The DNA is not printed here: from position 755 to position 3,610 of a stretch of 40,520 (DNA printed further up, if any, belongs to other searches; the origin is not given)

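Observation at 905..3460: Very large CbcL-like cytochrome: periplasmic octaheme c domain fused to a diheme b membrane anchor, translationally coupled to an ArsR regulator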

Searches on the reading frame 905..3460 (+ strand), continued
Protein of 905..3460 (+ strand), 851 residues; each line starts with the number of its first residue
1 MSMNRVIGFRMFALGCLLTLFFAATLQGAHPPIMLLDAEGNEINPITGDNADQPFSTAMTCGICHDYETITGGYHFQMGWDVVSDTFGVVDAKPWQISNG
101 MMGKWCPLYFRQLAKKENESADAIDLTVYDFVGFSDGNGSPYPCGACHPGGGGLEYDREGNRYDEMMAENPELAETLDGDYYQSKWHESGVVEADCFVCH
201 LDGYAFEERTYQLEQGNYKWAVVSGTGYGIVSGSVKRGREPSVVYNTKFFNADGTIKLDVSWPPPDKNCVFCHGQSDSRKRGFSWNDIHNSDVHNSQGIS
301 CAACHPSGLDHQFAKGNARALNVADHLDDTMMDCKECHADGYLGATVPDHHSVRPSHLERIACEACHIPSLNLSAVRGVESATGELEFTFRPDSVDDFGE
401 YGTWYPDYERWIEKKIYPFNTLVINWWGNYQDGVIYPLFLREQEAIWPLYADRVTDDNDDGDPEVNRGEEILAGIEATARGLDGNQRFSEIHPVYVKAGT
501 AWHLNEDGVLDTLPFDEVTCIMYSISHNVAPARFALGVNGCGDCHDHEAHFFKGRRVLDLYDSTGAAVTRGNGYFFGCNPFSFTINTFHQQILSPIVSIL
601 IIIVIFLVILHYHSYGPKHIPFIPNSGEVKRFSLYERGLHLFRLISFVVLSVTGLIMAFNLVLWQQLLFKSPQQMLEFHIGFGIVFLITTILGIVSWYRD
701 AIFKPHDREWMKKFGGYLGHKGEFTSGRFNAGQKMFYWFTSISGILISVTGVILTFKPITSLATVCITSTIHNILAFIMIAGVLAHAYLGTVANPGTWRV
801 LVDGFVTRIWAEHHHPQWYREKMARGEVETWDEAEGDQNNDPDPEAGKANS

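Call 26: search_protein_families(library=pfam, proteins=[L028:2599-3585:+, L028:3596-5356:+, L028:5381-5824:+, L003:2331-5249:+, L025:3994-6819:+, L025:9499-11043:+, L027:8827-9426:+, L001:3460-4104:-, L027:3010-4554:-, L024:1033-2925:+], max_evalue=0.001)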
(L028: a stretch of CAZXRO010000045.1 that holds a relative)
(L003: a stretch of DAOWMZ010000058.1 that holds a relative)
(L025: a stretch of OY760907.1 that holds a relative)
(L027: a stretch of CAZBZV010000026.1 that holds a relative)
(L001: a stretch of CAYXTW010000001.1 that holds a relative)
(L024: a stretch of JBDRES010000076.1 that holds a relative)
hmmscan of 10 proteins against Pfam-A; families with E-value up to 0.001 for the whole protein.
L028:2599-3585:+ (328 aa): 6 families
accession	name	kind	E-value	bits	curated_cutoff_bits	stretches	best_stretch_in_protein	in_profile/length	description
PF09699.15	Paired_CXXCH_1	-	1.1e-31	108.6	20.6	3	177-217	1-39/41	Doubled CXXCH motif (Paired_CXXCH_1)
PF14522.11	Cytochrome_C7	-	5.2e-14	52.3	24.8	2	74-144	7-67/67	Cytochrome c7 and related cytochrome c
PF14537.11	Cytochrom_c3_2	-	1.3e-13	51.6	25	1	131-214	1-78/79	Cytochrome c3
PF22113.1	Mtrc-MtrF_II-IV_dom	-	2e-10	40.9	30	1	208-311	7-93/176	Outer membrane cytochrome MtrC/MtrF-like, domains II/IV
PF22678.1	Cytochrom_c_NrfB-like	-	6.6e-10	39.8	27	1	81-149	1-71/89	Cytochrome c-type protein NrfB-like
PF13435.11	Cytochrome_C554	-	1.2e-07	33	20.8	1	45-86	46-84/84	Cytochrome c554 and c-prime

L028:3596-5356:+ (586 aa): 0 families

L028:5381-5824:+ (147 aa): 1 family
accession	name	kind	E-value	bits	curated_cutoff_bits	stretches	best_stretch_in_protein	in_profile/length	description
PF03797.25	Autotransporter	-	8.5e-05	22.9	26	0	82-130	12-56/255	Autotransporter beta-domain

L003:2331-5249:+ (972 aa): 8 families
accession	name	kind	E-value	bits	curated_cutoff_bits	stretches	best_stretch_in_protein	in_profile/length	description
PF14537.11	Cytochrom_c3_2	-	1.4e-24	86.8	25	4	351-443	4-79/79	Cytochrome c3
PF14522.11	Cytochrome_C7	-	1.2e-23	83.1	24.8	1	256-324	6-67/67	Cytochrome c7 and related cytochrome c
PF09699.15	Paired_CXXCH_1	-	7e-16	58.1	20.6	0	410-444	9-38/41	Doubled CXXCH motif (Paired_CXXCH_1)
PF02085.21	Cytochrom_CIII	-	2.7e-12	47.4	22.9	1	104-197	27-101/101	Class III cytochrome C family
PF22113.1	Mtrc-MtrF_II-IV_dom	-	1.2e-11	44.8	30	0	373-555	2-172/176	Outer membrane cytochrome MtrC/MtrF-like, domains II/IV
PF22678.1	Cytochrom_c_NrfB-like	-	1.5e-06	29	27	0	266-324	1-66/89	Cytochrome c-type protein NrfB-like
PF03264.19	Cytochrom_NNT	-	2e-06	28.1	24.1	0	461-494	49-78/174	NapC/NirT cytochrome c family, N-terminal region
PF01292.26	Ni_hydr_CYTB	-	3.5e-06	27.3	30.1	1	638-786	25-175/179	Prokaryotic cytochrome b561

L025:3994-6819:+ (941 aa): 6 families
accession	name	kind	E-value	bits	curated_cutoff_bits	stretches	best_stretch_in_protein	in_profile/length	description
PF14537.11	Cytochrom_c3_2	-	1.7e-24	86.5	25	2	77-167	4-79/79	Cytochrome c3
PF14522.11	Cytochrome_C7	-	5.4e-22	77.8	24.8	1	226-293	7-67/67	Cytochrome c7 and related cytochrome c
PF09699.15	Paired_CXXCH_1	-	6.5e-18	64.6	20.6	1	378-413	8-38/41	Doubled CXXCH motif (Paired_CXXCH_1)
PF22113.1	Mtrc-MtrF_II-IV_dom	-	3.9e-13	49.7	30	2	81-243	8-167/176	Outer membrane cytochrome MtrC/MtrF-like, domains II/IV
PF02085.21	Cytochrom_CIII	-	2e-11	44.5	22.9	0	75-166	26-101/101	Class III cytochrome C family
PF01292.26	Ni_hydr_CYTB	-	4e-08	33.7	30.1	1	609-754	27-174/179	Prokaryotic cytochrome b561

L025:9499-11043:+ (514 aa): 4 families
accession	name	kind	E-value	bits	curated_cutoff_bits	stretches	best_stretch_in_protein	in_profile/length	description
PF03264.19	Cytochrom_NNT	-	1.9e-10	41.2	24.1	1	111-198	7-98/174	NapC/NirT cytochrome c family, N-terminal region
PF14522.11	Cytochrome_C7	-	1e-07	32.1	24.8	0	430-469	43-67/67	Cytochrome c7 and related cytochrome c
PF14537.11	Cytochrom_c3_2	-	7.9e-07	29.9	25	1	443-511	8-66/79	Cytochrome c3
PF22113.1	Mtrc-MtrF_II-IV_dom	-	0.00073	19.5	30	0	159-229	75-133/176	Outer membrane cytochrome MtrC/MtrF-like, domains II/IV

L027:8827-9426:+ (199 aa): 1 family
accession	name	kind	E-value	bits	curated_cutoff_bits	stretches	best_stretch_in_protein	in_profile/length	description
PF00440.29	TetR_N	-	7.2e-15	54.9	24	1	9-53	1-45/47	Bacterial regulatory proteins, tetR family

L001:3460-4104:- (214 aa): 1 family
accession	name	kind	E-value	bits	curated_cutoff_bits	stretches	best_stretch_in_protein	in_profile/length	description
PF00440.29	TetR_N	-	5.1e-18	65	24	1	20-66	1-47/47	Bacterial regulatory proteins, tetR family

L027:3010-4554:- (514 aa): 0 families

L024:1033-2925:+ (630 aa): 4 families
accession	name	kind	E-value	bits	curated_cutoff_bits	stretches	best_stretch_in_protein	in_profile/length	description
PF03916.19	NrfD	-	2.6e-16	60.6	25.8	1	40-323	4-302/313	Polysulphide reductase, NrfD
PF02085.21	Cytochrom_CIII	-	4.5e-15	56.3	22.9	2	501-589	22-101/101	Class III cytochrome C family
PF14522.11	Cytochrome_C7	-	1.2e-08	35.1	24.8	0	479-537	7-66/67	Cytochrome c7 and related cytochrome c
PF14537.11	Cytochrom_c3_2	-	3.7e-08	34.1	25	1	471-537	8-78/79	Cytochrome c3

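Call 33: find_encoding_contigs(protein=P0002, flank=5000, max_places=3)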
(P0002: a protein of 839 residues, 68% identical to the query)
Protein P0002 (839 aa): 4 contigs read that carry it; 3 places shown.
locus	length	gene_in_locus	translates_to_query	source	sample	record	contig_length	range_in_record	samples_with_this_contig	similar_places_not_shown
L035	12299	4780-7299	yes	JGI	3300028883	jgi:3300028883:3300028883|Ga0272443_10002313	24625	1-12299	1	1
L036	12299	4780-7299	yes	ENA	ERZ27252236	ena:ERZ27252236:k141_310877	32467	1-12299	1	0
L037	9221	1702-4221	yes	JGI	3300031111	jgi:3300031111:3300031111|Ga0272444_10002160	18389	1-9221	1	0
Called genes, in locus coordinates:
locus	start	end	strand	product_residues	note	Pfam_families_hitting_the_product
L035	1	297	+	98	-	?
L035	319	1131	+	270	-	-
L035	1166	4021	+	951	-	PF14938:SNAP (faint), PF00515:TPR_1 (faint), PF07719:TPR_2 (faint), PF17874:TPR_MalT (faint), PF13424:TPR_12, PF13374:TPR_10 (weak), PF13424:TPR_12 (weak), PF12770:CHAT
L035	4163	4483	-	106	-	PF08279:HTH_11 (weak)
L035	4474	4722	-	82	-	-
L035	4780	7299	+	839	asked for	PF14537:Cytochrom_c3_2 (faint), PF14522:Cytochrome_C7 (faint), PF22113:Mtrc-MtrF_II-IV_dom (weak), PF01292:Ni_hydr_CYTB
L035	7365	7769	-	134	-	-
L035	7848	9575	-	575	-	-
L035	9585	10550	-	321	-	PF14522:Cytochrome_C7 (faint), PF22678:Cytochrom_c_NrfB-like (weak), PF14537:Cytochrom_c3_2 (weak), PF09699:Paired_CXXCH_1, PF22113:Mtrc-MtrF_II-IV_dom (weak), PF09699:Paired_CXXCH_1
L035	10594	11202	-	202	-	PF00440:TetR_N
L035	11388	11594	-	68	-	PF11127:YgaP-like_TM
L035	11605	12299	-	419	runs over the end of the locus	-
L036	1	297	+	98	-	?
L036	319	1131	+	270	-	-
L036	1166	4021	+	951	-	PF14938:SNAP (faint), PF00515:TPR_1 (faint), PF07719:TPR_2 (faint), PF17874:TPR_MalT (faint), PF13424:TPR_12, PF13374:TPR_10 (weak), PF13424:TPR_12 (weak), PF12770:CHAT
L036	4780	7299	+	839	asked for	PF14537:Cytochrom_c3_2 (faint), PF14522:Cytochrome_C7 (faint), PF22113:Mtrc-MtrF_II-IV_dom (weak), PF01292:Ni_hydr_CYTB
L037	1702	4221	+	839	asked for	PF14537:Cytochrom_c3_2 (faint), PF14522:Cytochrome_C7 (faint), PF22113:Mtrc-MtrF_II-IV_dom (weak), PF01292:Ni_hydr_CYTB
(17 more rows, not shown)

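Call 34: find_encoding_contigs(protein=P0007, flank=5000, max_places=2)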
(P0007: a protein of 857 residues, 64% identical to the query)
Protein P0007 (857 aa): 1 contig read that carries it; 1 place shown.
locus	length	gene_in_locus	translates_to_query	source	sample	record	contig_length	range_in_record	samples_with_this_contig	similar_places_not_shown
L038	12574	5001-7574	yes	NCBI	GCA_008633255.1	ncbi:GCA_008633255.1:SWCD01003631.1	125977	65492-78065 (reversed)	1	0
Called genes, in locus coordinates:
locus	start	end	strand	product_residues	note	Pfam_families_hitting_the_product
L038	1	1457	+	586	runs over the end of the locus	-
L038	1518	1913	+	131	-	-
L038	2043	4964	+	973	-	PF09699:Paired_CXXCH_1 (faint), PF14522:Cytochrome_C7 (faint), PF14537:Cytochrom_c3_2 (faint), PF22113:Mtrc-MtrF_II-IV_dom (faint), PF22678:Cytochrom_c_NrfB-like (faint), PF01292:Ni_hydr_CYTB (faint)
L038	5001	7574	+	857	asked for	PF14522:Cytochrome_C7 (faint), PF13435:Cytochrome_C554 (faint), PF01292:Ni_hydr_CYTB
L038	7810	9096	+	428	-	PF01590:GAF, PF13185:GAF_2, PF13492:GAF_3 (weak), PF07228:SpoIIE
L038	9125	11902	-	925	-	PF13517:FG-GAP_3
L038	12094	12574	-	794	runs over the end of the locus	PF00069:Pkinase, PF03109:ABC1 (faint), PF07714:PK_Tyr_Ser-Thr, PF21033:RMD1-3 (faint), PF00515:TPR_1 (faint), PF07719:TPR_2 (faint), PF13174:TPR_6 (faint), PF13181:TPR_8 (faint), +6 more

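Call 37: search_protein_representatives(protein=window:905-3460:+)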
Query: 851 residues. Proteins with E-value up to 0.001 (for the whole library): 1946; up to 1e-10: 913; up to 1e-30: 176. The best 150 are listed.
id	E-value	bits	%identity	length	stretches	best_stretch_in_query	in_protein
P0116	0.0e+00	1146.6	59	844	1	13-833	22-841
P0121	4.2e-233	792.8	55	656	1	16-617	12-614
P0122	6.9e-213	725.9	43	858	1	29-824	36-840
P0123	1.1e-207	708.6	60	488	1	359-841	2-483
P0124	1.4e-172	592.5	40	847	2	29-456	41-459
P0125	1.1e-170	586.2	42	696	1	154-832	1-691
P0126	4.7e-152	524.6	40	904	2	330-822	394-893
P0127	8.6e-152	523.7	40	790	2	28-681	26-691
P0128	1.1e-141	490.2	38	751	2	190-830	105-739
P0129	3.9e-137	475.2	43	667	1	113-695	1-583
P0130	1.1e-135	470.4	37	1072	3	32-397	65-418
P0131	5.1e-135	468.2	37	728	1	110-800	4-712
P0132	8.6e-134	464.1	39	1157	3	31-386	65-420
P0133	2.3e-132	459.4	37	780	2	38-688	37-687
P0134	8.1e-131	454.3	36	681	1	154-820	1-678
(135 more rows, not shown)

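Call 39: predict_structure(alignment_id=A1)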
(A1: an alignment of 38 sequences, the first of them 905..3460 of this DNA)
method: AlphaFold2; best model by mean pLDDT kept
length: 851 residues; sequences in the alignment: 38
mean_pLDDT: 67.8   pTM: 0.50
mean pLDDT of the five models: 67.8, 64.3, 63.3, 52.0, 51.0
residues with pLDDT >= 90: 119; 70-90: 338; 50-70: 184; < 50: 210
segments of 3 or more residues with pLDDT < 50: 72-85, 94-112, 126-133, 135-141, 143-152, 267-354, 356-367, 526-545, 719-723, 832-851
pLDDT, mean of each block of 10 residues (from residue 1): 70 86 59 88 92 89 70 46 50 47 39 59 51 46 46 63 88 82 83 68 80 84 88 88 91 85 52 32 30 31 27 34 40 45 35 46 48 69 79 68 67 63 85 80 90 87 88 94 85 88 91 71 49 37 47 70 84 59 70 69 77 58 67 82 91 85 79 84 93 79 57 54 57 78 91 82 79 87 79 65 75 76 73 37 32 29
secondary structure, 60 per line:
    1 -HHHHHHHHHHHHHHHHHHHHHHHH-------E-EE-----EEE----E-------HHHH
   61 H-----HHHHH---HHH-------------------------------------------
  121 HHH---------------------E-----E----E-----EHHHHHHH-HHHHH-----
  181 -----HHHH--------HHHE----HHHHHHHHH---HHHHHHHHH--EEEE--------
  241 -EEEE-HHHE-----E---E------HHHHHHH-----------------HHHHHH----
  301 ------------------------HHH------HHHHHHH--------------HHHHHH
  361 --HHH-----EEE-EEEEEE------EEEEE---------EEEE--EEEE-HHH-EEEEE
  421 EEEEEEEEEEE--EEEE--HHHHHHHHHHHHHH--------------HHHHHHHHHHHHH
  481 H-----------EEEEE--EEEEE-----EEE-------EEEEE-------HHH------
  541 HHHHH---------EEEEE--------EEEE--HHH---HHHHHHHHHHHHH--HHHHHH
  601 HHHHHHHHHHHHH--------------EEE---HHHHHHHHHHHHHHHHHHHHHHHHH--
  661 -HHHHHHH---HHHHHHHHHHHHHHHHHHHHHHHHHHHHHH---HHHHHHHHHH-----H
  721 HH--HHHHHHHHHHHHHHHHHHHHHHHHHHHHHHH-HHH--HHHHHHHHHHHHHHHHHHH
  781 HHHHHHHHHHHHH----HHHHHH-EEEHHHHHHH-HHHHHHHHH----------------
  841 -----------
elements in order (helices of 4 or more, strands of 3 or more residues): H2-25 E42-44 H57-61 H67-71 H163-169 H171-175 H186-189 H206-214 H218-226 E229-232 E242-245 H267-273 H291-296 H334-340 H355-360 E371-373 E375-380 E387-391 E401-404 E407-410 E416-431 E434-437 H440-453 H468-481 E493-497 E500-504 E510-512 E520-524 H541-545 E555-559 E568-571 H580-592 H595-613 E628-630 H634-658 H662-668 H672-701 H705-714 H725-755 H762-793 H798-803 E805-807 H808-814 H816-824

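Call 42: fold_search(model_id=the predicted structure, library=pdb)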
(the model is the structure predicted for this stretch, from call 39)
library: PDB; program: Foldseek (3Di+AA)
matches with E <= 10: 285; with E <= 0.001: 1
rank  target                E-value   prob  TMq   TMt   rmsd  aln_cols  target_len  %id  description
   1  1kqf_C                4.0e-07  1.00  0.20  0.73   4.5       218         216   26  FORMATE DEHYDROGENASE N FROM E. COLI (released 2002-03-15)
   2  4gd3_A                7.5e-02  1.00  0.13  0.53   6.7       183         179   15  Structure of E. coli hydrogenase-1 in complex with cytochrome b (released 2013-01-02)
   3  8zo8_C3               7.9e-02  0.80  0.13  0.30   8.7       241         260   13  Respirasome open state 3 in presence of metformin (SC-MetO3) (released 2025-11-19)
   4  9fks_i                1.0e-01  0.89  0.14  0.34   8.9       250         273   14  Respiratory supercomplex CIII2-CIV2 from alphaproteobacterium (released 2025-12-17)
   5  9f5x_2D               1.8e-01  0.95  0.15  0.36   7.2       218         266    9  Structure of the Chlamydomonas reinhardtii respiratory supercomplex I1 III2 IV2 (released 2025-03-12)
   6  8qqk_C                2.1e-01  0.87  0.15  0.41   7.2       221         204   13  Cryo-EM structure of E. coli cytochrome bo3 quinol oxidase assembled in peptidiscs (released 2024-04-24)
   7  6g94_A                2.2e-01  0.99  0.14  0.59   7.0       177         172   17  Structure of E. coli hydrogenase-1 C19G variant in complex with cytochrome b (released 2018-06-13)
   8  9w2z_C                2.3e-01  0.66  0.13  0.31   8.2       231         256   15  Cryo-EM structure of complex IV on the bovine heart submitochondrial particles, IV-A (released 2026-04-01)
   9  6wti_C                2.8e-01  0.90  0.15  0.47   7.9       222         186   14  The Cryo-EM structure of the ubiquinol oxidase from Escherichia coli (released 2021-01-20)
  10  6w2v_A                3.0e-01  0.20  0.07  0.21  21.1       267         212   10  Junction 23, DHR14-DHR18 (released 2020-04-15)
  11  7au3_C                3.2e-01  0.82  0.15  0.38   8.3       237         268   14  Cytochrome c oxidase structure in F-state (released 2021-12-01)
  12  5j4z_BC               3.6e-01  0.66  0.14  0.34   8.1       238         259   15  Architecture of tight respirasome (released 2016-09-21)
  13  8ugh_4C               4.7e-01  0.41  0.13  0.31   8.9       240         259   13  In-situ structure of typeA supercomplex with lipids in respiratory chain (composite) (released 2024-06-19)
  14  1m56_C                5.2e-01  0.35  0.14  0.31   8.8       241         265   16  Structure of cytochrome c oxidase from Rhodobactor sphaeroides (Wild Type) (released 2002-08-28)
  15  5oc0                  5.5e-01  0.99  0.15  0.67   4.7       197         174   11  Structure of E. coli superoxide oxidase (released 2018-06-20)
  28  6adq_G                8.3e-01  0.66  0.15  0.44   7.4       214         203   10  Respiratory Complex CIII2CIV2SOD2 from Mycobacterium smegmatis (released 2018-11-14)
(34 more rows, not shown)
